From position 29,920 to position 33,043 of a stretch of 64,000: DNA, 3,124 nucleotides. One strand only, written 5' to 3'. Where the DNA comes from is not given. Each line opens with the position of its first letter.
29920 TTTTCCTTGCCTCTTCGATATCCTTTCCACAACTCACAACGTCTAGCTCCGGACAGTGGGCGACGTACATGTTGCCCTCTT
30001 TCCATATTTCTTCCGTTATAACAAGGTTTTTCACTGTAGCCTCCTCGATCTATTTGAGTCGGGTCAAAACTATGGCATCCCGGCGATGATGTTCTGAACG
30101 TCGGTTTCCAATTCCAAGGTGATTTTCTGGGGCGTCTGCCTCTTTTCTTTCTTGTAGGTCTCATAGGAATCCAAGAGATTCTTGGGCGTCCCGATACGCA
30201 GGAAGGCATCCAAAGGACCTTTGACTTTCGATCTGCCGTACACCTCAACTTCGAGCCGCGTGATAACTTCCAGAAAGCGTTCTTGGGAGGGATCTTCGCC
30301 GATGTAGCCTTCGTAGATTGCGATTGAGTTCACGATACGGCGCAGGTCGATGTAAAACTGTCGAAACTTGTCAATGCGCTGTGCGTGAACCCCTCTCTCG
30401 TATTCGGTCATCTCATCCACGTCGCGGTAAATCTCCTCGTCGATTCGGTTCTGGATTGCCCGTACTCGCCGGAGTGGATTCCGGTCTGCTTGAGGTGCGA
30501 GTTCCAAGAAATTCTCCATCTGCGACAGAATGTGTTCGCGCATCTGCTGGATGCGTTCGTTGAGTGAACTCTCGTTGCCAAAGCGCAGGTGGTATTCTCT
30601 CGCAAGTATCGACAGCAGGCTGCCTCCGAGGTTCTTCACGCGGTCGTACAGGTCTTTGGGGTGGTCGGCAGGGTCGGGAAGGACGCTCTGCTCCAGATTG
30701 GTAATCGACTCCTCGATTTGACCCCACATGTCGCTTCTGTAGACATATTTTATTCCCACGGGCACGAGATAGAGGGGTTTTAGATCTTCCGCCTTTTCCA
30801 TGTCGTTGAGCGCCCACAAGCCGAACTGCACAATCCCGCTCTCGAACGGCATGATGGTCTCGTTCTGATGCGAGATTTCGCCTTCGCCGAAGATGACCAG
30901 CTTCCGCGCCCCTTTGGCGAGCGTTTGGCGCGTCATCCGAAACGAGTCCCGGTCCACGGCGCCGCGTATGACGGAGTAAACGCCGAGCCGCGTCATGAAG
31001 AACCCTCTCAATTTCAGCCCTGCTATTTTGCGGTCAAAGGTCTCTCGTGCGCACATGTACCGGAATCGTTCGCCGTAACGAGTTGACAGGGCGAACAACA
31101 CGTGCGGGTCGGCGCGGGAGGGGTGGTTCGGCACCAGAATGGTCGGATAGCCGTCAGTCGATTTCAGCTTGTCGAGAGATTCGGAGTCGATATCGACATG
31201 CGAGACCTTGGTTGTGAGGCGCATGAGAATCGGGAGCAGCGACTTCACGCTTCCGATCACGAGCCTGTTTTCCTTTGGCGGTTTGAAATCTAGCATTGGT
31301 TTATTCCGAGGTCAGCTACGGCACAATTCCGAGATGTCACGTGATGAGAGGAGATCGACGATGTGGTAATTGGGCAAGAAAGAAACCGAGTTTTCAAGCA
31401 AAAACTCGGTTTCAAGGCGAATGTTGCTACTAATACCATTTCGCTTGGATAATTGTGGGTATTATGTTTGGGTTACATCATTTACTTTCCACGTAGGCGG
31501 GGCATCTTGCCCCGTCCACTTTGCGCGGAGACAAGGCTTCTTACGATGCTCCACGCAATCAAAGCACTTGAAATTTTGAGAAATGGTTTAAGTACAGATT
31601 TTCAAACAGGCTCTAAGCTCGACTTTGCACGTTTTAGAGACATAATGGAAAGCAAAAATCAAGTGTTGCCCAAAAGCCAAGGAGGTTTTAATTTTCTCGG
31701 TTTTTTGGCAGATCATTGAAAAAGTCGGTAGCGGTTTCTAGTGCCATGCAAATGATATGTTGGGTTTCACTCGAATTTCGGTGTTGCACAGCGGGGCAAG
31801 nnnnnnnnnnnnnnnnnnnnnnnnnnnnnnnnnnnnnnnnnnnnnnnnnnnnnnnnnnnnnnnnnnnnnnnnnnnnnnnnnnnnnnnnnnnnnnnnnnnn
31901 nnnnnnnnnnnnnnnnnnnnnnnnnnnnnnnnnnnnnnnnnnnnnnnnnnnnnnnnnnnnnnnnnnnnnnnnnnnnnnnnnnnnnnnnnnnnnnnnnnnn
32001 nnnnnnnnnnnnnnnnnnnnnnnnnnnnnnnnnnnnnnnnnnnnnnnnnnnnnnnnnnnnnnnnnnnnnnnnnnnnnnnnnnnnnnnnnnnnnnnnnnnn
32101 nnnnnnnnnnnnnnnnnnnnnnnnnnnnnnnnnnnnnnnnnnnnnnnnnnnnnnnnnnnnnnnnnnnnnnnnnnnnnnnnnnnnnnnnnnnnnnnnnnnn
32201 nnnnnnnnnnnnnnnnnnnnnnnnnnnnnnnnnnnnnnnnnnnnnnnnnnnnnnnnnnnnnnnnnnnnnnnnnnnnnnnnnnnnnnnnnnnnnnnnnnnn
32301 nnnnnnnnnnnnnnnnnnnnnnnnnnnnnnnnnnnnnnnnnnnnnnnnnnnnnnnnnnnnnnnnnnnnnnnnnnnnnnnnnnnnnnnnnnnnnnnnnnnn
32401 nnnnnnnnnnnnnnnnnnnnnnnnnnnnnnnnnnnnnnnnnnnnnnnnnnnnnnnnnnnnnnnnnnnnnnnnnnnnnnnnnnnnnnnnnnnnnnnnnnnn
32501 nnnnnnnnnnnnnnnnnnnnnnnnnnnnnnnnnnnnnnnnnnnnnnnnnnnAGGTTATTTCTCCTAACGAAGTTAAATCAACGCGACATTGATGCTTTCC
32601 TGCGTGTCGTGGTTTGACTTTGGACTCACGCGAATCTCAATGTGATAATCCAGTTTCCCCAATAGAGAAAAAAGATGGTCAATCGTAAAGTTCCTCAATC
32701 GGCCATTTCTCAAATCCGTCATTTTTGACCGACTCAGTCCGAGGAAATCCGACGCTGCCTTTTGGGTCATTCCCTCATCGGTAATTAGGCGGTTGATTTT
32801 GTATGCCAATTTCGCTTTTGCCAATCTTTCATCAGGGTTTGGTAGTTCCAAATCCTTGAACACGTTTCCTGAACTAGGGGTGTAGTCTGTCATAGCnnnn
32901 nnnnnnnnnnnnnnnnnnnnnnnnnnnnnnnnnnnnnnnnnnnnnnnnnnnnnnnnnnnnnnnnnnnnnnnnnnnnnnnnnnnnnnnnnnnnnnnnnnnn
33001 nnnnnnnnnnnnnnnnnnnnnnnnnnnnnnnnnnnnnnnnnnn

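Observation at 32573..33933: Two tandem toxin-first HigB/HigA-like modules, one toxin disabled by a homopolymer frameshift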

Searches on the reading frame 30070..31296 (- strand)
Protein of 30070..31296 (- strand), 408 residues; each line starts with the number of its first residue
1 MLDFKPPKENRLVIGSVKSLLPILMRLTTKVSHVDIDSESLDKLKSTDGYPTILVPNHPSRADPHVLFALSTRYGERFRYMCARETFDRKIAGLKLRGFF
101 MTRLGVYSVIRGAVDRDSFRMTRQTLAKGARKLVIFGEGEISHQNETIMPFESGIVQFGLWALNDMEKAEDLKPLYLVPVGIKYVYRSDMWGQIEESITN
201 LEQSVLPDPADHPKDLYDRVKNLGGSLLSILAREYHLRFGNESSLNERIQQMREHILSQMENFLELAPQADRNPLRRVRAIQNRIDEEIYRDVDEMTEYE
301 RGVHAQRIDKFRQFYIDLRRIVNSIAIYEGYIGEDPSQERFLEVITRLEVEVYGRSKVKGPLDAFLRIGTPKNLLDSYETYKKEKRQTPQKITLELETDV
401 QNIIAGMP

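Call 53: search_protein_families(library=pfam, proteins=[window:30070-31296:-], max_evalue=0.01)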
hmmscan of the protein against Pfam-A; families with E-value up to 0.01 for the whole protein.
window:30070-31296:- (408 aa): 1 family
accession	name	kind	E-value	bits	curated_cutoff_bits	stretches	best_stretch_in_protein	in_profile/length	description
PF01553.26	Acyltransferase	-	1.6e-10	41.4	23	1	49-182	13-131/132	Acyltransferase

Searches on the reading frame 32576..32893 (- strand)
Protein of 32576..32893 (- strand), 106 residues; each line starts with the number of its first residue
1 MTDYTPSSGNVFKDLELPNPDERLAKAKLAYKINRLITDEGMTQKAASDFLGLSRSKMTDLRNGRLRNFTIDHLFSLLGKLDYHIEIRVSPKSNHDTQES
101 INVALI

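Call 3: search_protein_families(library=pfam, proteins=[window:32576-32893:-], max_evalue=0.01)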
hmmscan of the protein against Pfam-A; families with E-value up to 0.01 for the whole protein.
seq(106 aa): 2 families
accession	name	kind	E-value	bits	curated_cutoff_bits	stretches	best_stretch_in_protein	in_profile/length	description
PF13744.12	HTH_37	-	8.6e-20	70.8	27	1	11-90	1-80/80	Helix-turn-helix domain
PF13443.12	HTH_26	-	0.0022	18.6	22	1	32-74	1-43/63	Cro/C1-type HTH DNA-binding domain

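Call 4: search_protein_families(library=ncbifam, proteins=[window:32576-32893:-], max_evalue=0.01)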
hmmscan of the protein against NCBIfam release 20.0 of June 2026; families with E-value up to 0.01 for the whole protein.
seq(106 aa): 0 families

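Call 29: search_solved_structures(query=window:32576-32893:-, max_evalue=0.1, show_alignments=2)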
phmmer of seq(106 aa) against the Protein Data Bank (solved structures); distinct sequences matched with E-value up to 0.1: 4.
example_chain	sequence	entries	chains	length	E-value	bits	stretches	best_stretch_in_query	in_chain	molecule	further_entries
2o38_A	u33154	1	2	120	2.9e-16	63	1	4-95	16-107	Hypothetical protein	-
2a6c_A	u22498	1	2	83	0.00015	25.4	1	28-90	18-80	Helix-turn-helix motif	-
8vd6_A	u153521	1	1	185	0.001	22.7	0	29-62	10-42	CAP REPEAT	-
8tac_A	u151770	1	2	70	0.0043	20.7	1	22-66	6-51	DBP48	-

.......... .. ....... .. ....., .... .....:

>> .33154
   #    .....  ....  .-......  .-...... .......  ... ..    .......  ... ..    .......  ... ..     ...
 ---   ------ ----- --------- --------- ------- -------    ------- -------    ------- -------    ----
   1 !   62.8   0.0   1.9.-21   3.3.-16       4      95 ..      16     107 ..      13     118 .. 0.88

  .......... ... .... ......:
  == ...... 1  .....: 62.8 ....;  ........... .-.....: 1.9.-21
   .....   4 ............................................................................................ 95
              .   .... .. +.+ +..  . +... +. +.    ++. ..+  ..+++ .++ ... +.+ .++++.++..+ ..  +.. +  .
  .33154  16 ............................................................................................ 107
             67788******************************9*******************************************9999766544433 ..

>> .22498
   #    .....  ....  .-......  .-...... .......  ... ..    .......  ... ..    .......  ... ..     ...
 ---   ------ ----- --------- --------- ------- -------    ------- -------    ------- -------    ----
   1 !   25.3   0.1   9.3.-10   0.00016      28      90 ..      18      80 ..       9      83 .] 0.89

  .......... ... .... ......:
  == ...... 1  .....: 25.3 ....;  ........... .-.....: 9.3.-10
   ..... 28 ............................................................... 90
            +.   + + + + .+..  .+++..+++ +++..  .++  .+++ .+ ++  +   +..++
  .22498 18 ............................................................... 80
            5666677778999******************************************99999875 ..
